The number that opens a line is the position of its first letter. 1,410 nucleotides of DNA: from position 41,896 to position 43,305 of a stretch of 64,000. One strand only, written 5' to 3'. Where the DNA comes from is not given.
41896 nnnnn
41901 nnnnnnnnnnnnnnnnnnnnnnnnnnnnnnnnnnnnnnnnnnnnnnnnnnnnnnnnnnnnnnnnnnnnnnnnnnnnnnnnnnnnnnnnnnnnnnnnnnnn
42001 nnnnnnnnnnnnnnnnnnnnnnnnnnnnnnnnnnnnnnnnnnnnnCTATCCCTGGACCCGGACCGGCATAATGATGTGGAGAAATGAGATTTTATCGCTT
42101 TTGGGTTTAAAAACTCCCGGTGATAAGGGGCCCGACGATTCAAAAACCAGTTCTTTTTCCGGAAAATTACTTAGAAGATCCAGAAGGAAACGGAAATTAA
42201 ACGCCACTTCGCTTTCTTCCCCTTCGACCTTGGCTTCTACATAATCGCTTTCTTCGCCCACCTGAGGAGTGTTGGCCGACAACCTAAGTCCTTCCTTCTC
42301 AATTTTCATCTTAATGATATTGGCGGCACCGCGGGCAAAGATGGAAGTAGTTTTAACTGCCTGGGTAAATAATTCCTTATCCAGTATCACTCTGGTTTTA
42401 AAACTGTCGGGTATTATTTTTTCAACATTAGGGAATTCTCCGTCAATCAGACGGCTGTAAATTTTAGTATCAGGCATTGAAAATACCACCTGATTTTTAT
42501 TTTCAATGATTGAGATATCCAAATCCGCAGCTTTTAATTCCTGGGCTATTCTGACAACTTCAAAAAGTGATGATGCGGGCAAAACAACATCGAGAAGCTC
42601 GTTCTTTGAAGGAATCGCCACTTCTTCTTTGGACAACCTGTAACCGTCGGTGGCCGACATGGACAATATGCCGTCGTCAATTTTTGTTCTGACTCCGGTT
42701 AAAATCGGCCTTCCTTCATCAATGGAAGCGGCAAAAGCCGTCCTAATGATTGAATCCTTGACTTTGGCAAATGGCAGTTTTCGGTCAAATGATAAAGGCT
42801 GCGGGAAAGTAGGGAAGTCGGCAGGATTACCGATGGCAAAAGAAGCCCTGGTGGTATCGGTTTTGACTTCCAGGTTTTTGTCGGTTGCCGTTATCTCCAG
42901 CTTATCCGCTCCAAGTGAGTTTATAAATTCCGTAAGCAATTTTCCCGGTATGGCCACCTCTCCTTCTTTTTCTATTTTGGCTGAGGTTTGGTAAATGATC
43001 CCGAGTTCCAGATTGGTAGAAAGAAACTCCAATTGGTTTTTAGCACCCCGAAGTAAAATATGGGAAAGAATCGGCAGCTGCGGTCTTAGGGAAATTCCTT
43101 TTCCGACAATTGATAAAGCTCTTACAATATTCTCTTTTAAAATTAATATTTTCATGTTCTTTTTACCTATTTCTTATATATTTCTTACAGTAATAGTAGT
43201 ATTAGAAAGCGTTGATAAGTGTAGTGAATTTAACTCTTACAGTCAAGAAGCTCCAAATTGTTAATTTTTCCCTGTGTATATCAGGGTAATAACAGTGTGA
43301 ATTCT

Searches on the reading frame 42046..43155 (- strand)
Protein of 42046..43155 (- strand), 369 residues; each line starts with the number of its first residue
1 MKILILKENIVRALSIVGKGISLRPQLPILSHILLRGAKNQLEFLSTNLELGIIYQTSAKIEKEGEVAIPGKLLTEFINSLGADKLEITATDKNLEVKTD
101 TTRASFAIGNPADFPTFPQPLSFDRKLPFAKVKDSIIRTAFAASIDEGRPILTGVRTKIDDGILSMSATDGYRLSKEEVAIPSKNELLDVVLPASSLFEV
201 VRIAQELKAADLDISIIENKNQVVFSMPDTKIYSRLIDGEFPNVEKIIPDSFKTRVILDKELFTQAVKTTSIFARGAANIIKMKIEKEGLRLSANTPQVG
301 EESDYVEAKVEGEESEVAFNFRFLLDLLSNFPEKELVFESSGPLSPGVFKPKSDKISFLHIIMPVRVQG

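Call 18: search_protein_families(library=pfam, proteins=[window:42046-43155:-], max_evalue=0.01)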
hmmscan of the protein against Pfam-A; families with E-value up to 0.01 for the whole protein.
window:42046-43155:- (369 aa): 3 families
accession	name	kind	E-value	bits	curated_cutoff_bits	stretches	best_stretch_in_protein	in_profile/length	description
PF00712.24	DNA_pol3_beta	-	5.7e-28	97.9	24.4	2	1-117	1-119/120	DNA polymerase III beta subunit, N-terminal domain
PF02767.21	DNA_pol3_beta_2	-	9.4e-26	90.8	27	1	127-243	2-116/116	DNA polymerase III beta subunit, central domain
PF02768.20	DNA_pol3_beta_3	-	7.8e-22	77.8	27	1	246-366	2-121/121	DNA polymerase III beta subunit, C-terminal domain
